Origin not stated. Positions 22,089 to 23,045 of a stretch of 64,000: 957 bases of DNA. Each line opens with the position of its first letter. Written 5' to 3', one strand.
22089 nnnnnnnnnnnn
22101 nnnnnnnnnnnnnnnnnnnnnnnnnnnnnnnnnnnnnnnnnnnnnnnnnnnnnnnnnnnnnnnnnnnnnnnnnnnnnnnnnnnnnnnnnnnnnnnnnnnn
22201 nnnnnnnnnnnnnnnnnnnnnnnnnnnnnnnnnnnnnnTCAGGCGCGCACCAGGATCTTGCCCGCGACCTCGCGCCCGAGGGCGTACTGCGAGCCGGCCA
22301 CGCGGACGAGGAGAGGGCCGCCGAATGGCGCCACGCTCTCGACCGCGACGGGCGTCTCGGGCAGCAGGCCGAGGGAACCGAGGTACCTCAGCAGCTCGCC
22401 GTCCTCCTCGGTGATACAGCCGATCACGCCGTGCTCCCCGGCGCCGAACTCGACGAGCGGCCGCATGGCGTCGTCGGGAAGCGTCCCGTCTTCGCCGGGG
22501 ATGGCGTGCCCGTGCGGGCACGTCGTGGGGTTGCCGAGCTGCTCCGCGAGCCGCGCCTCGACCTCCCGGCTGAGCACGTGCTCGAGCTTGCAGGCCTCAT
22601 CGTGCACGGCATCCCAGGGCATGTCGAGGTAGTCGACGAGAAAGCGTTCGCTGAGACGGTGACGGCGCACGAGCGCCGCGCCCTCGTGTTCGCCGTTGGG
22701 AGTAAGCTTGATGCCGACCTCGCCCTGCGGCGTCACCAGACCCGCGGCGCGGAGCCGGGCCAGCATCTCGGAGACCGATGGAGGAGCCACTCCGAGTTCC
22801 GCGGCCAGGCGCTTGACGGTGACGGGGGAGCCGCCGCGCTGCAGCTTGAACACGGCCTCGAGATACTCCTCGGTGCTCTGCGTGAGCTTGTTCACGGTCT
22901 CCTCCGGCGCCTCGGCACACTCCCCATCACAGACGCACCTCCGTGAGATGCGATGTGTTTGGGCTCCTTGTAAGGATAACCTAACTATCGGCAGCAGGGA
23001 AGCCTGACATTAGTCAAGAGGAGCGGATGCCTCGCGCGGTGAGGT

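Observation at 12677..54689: TAG is a frequently used stop codon in the same window that encodes a UAG-decoding tRNA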

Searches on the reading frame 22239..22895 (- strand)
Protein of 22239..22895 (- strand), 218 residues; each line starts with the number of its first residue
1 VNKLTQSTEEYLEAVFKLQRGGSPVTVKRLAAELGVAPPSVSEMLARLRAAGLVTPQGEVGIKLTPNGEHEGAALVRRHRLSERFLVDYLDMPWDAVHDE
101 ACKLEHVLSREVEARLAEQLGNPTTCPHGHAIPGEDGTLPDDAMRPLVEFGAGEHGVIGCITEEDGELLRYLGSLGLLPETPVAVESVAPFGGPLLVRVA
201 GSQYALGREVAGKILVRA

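Call 9: search_protein_families(library=pfam, proteins=[window:22239-22895:-])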
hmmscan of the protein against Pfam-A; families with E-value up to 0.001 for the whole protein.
window:22239-22895:- (218 aa): 10 families
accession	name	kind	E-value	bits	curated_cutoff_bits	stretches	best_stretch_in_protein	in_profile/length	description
PF02742.21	Fe_dep_repr_C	-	2.8e-30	104.6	27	1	65-133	1-69/70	Iron dependent repressor, metal binding and dimerisation domain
PF04023.20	FeoA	-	2e-21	76.2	23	1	146-217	2-73/74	FeoA domain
PF01325.25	Fe_dep_repress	-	1.9e-17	63.7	26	1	3-58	1-56/60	Iron dependent repressor, N-terminal DNA binding domain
PF12802.13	MarR_2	-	6.1e-07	30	27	1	20-57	16-53/61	MarR family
PF01022.26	HTH_5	-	4.1e-06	27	22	1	13-55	6-46/47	Bacterial regulatory protein, arsR family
PF13545.12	HTH_Crp_2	-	5.1e-06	26.8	27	1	24-59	22-57/70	Crp-like helix-turn-helix domain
PF09339.16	HTH_IclR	-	1.2e-05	25.5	22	1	18-56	12-50/52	IclR helix-turn-helix domain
PF00392.27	GntR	-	7.1e-05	22.8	27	1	22-62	21-62/64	Bacterial regulatory proteins, gntR family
PF12840.13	HTH_20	-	0.00012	22.4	27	1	20-55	14-49/51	Helix-turn-helix domain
PF02082.26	Rrf2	-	0.00014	22.5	30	1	8-55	5-54/132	Iron-dependent Transcriptional regulator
